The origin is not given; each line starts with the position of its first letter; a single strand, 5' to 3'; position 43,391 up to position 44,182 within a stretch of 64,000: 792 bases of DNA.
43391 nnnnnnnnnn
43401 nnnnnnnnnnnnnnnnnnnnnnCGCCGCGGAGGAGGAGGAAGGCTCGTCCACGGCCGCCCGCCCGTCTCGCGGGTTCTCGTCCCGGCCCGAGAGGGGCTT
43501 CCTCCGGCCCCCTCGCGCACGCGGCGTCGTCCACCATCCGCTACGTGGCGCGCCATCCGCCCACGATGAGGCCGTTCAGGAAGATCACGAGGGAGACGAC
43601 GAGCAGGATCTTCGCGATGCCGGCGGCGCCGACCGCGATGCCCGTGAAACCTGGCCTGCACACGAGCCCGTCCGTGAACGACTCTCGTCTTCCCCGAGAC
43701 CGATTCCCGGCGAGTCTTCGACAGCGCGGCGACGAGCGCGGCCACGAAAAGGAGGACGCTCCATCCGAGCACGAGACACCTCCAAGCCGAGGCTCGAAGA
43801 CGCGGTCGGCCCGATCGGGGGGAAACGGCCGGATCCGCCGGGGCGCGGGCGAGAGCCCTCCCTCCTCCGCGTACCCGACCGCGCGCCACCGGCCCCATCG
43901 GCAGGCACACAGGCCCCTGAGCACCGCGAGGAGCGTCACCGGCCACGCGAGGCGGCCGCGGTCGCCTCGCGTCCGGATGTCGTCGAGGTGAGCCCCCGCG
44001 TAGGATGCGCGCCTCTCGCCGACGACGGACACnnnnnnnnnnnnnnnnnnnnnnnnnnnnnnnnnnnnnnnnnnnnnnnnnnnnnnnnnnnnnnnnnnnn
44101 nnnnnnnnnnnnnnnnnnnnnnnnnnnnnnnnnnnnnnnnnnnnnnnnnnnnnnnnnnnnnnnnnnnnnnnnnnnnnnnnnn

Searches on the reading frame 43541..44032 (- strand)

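Call 60: search_protein_families(library=pfam, proteins=[window:43541-44032:-])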
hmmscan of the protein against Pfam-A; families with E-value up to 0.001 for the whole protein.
window:43541-44032:- (163 aa): 1 family
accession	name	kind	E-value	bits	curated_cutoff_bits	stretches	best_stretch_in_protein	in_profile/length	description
PF07043.18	DUF1328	-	1.8e-06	28.6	27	1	128-152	14-38/39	Protein of unknown function (DUF1328)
